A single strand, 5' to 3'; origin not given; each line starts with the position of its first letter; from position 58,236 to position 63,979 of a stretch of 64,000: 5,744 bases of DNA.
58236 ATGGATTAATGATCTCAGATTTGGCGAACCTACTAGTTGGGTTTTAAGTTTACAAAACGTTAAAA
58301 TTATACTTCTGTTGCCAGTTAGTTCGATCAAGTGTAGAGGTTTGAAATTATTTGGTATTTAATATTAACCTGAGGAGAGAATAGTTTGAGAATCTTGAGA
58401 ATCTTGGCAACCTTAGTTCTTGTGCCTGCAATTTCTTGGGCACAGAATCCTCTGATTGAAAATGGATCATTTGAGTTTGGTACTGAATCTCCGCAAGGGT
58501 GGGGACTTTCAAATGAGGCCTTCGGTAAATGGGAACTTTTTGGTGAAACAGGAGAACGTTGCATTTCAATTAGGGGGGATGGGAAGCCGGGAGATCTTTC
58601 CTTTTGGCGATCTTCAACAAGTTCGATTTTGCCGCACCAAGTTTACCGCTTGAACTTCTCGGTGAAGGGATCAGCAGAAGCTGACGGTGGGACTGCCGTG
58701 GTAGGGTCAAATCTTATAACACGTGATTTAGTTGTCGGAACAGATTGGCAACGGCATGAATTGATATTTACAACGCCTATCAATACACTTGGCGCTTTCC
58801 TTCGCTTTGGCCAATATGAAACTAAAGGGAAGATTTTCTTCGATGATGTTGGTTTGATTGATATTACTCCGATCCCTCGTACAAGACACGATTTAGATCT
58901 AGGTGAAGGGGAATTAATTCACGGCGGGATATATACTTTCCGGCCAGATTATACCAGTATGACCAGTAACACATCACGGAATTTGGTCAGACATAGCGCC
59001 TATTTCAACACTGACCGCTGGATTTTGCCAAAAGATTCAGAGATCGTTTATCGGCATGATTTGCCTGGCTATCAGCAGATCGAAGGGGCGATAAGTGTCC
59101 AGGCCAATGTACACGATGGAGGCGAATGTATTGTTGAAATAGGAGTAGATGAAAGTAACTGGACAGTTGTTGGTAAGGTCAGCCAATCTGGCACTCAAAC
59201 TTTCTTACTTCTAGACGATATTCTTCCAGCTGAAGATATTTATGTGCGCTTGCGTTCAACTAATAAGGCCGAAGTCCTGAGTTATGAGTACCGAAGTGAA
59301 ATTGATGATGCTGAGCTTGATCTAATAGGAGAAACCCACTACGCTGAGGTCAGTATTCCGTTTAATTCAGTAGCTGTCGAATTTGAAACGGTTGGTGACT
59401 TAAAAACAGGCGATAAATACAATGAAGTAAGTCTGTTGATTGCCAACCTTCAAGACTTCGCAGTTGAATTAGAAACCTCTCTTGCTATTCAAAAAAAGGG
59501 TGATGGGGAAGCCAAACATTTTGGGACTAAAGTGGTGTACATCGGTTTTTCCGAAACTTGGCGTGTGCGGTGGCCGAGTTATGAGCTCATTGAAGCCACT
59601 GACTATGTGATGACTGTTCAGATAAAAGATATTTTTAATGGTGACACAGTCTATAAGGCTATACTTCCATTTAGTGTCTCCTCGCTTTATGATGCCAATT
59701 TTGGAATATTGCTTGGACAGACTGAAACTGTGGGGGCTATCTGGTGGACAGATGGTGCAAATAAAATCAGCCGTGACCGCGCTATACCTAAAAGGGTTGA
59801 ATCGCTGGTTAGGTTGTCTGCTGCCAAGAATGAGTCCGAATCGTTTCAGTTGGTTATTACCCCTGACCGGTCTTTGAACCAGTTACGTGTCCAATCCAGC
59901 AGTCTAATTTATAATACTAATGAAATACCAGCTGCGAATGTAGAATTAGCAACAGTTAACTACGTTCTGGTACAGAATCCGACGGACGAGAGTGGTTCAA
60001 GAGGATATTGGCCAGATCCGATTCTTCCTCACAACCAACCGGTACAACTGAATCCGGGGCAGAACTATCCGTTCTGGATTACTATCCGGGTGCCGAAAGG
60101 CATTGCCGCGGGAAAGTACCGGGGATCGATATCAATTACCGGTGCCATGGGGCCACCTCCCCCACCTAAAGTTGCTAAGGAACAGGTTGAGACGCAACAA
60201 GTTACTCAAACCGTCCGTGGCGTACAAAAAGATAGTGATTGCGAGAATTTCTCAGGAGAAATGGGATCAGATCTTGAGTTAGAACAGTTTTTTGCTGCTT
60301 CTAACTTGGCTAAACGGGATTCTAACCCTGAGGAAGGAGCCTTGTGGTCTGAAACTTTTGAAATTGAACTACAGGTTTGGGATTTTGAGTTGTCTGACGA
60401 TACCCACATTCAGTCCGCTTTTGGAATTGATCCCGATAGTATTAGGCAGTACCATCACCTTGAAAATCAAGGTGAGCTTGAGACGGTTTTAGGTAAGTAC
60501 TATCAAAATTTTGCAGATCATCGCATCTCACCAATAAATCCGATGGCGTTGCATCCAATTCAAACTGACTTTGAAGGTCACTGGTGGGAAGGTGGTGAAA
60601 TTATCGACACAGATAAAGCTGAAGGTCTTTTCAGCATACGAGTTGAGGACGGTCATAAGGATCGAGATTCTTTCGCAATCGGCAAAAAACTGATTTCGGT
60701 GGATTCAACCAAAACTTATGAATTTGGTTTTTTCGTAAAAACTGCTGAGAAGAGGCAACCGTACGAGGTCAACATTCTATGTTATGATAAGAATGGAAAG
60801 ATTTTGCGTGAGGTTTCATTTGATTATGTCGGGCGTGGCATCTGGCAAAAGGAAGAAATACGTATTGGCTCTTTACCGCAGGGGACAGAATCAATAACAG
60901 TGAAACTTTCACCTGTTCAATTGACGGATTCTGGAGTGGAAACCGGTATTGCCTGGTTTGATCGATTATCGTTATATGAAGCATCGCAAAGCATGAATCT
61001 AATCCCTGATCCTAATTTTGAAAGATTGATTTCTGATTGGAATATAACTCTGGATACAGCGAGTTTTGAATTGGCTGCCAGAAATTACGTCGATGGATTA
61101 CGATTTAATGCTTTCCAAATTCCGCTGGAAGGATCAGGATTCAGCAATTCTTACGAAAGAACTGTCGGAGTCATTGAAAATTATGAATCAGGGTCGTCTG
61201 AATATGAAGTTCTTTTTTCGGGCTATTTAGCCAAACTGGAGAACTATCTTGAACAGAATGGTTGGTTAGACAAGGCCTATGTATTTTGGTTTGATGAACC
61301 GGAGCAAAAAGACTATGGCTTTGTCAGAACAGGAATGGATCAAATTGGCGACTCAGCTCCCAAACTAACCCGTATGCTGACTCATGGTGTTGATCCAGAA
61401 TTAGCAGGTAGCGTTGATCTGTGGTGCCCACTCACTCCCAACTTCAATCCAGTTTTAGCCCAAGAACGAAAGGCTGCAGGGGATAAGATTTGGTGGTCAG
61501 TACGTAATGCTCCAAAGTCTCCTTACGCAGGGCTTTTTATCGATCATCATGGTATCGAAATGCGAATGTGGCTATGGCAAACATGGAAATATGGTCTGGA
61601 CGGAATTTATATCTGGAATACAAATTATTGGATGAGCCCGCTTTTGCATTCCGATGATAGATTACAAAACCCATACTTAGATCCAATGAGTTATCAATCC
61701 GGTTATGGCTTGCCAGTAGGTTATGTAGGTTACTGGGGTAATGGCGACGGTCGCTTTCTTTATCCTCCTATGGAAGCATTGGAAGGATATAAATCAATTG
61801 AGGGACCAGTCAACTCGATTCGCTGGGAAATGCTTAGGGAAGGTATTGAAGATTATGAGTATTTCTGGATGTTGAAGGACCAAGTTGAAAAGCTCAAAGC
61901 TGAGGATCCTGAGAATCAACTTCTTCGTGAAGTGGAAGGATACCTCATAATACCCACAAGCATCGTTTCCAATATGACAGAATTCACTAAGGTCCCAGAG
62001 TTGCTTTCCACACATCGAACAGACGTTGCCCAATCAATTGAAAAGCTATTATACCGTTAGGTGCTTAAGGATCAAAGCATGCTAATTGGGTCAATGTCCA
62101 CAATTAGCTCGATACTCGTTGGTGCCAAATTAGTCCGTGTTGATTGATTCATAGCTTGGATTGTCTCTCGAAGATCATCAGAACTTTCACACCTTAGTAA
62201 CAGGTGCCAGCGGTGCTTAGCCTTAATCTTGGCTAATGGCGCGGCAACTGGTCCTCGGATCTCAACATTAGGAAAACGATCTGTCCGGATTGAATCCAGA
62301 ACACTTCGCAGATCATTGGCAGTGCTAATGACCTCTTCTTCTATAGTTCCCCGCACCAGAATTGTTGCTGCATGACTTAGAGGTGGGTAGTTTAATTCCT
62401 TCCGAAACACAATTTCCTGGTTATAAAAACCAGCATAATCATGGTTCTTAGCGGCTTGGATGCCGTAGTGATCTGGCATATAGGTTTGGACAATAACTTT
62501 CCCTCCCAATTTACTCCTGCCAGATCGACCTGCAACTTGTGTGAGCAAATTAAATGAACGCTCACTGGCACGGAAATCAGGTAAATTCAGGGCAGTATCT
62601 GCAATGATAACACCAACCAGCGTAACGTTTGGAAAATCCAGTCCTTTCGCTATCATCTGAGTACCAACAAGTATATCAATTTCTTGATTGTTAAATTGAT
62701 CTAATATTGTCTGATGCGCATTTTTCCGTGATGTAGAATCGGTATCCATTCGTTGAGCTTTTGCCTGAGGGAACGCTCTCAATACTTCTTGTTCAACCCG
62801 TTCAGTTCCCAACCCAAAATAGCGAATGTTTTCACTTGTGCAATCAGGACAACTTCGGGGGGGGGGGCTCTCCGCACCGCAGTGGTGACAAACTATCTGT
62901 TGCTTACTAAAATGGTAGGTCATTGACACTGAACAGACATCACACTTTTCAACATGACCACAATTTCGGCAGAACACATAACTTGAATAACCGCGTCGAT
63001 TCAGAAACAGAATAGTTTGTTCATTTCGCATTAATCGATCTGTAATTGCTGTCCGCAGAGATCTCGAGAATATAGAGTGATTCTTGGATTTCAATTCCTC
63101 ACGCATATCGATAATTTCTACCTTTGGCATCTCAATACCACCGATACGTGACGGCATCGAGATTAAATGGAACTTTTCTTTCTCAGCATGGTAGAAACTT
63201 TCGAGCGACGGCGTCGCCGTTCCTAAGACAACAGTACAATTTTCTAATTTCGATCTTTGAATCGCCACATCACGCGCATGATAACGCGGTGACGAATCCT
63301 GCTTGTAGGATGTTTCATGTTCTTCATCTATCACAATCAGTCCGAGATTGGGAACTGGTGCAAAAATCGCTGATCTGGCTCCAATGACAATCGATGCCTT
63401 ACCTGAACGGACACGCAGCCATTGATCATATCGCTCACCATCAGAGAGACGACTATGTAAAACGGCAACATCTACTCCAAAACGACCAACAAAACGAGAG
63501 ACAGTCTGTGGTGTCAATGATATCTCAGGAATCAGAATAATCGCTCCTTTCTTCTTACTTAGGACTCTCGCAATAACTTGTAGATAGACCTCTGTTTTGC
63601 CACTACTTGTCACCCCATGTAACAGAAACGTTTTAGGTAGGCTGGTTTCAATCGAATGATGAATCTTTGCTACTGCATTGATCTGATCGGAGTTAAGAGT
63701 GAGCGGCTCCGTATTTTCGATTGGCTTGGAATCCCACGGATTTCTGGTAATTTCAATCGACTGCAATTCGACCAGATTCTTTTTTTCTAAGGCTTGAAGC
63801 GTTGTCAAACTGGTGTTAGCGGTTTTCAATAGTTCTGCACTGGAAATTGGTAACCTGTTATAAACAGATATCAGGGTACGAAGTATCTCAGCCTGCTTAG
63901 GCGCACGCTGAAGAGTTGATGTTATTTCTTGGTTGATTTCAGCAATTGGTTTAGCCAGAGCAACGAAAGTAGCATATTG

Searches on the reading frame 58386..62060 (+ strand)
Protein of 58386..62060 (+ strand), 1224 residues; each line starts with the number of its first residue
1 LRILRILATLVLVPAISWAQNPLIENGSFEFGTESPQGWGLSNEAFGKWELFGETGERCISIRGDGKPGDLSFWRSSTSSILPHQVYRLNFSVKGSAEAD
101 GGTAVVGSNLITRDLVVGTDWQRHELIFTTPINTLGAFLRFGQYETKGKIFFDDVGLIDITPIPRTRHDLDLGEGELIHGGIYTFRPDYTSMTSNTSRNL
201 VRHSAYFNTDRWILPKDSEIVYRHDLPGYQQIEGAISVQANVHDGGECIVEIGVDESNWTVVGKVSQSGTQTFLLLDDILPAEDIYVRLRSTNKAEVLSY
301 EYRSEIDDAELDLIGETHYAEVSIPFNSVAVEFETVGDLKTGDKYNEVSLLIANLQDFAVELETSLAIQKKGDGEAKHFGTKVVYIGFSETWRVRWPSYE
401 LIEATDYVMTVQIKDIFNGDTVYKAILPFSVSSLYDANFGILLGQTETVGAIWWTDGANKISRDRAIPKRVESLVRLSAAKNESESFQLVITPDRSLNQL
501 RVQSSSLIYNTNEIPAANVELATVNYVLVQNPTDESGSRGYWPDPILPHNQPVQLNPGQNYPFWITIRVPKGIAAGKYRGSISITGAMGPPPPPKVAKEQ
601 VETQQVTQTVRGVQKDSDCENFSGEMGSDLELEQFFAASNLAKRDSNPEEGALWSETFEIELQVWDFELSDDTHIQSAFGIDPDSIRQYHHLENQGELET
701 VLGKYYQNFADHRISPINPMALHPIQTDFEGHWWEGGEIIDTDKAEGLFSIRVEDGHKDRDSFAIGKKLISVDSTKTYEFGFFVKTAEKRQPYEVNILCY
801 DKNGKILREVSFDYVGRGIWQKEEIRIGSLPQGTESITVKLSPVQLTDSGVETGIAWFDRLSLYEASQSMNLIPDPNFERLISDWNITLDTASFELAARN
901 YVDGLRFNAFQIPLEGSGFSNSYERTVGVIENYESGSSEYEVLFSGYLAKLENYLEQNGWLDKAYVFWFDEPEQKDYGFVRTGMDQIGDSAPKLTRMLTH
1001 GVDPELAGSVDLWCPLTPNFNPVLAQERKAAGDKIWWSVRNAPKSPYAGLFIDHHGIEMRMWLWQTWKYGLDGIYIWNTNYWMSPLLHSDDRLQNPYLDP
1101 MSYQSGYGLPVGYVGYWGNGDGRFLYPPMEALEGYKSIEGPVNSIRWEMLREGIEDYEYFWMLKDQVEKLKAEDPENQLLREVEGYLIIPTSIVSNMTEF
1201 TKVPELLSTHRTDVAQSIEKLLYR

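Call 9: search_protein_families(library=pfam, proteins=[window:58386-62060:+], max_evalue=0.001)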
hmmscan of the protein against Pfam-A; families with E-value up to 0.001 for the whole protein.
window:58386-62060:+ (1224 aa): 4 families
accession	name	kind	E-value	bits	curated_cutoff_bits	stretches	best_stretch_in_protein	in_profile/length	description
PF13320.12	GH123_cat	-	1.5e-18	67.7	23.1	1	929-1161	121-322/324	Glycoside hydrolase 123, catalytic domain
PF22680.2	Glyco_hydro_123_N_2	-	6.2e-14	52.5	27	1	468-585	16-141/142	Glycoside hydrolase 123 N-terminal domain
PF02018.23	CBM_4_9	-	1.6e-08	35.5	25.9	1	728-804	8-90/136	Carbohydrate binding domain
PF19543.5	GH123_N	-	0.00085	17.7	22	0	468-587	186-292/969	Glycoside hydrolase 123, N-terminal domain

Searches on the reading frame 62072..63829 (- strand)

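Call 9: search_protein_families(library=pfam, proteins=[window:62072-63829:-], max_evalue=0.001)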
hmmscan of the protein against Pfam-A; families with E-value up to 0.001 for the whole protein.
window:62072-63829:- (585 aa): 5 families
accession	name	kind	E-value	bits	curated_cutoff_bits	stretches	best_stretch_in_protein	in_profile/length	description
PF18074.6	PriA_C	-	3.6e-17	63.4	26.9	1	483-581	1-95/95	Primosomal protein N C-terminal domain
PF00270.35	DEAD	-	6.9e-17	62.1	26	1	65-208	14-161/167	DEAD/DEAH box helicase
PF04851.21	ResIII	-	2.7e-14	53.8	22.5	1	44-208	3-163/164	Type III restriction enzyme, res subunit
PF00271.37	Helicase_C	-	3.6e-13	50.2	23.5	1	341-439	24-109/110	Helicase conserved C-terminal domain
PF18319.7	Zn_ribbon_PriA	-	5.4e-10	39.5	26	1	296-322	1-27/27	PriA DNA helicase Cys-rich region (CRR) domain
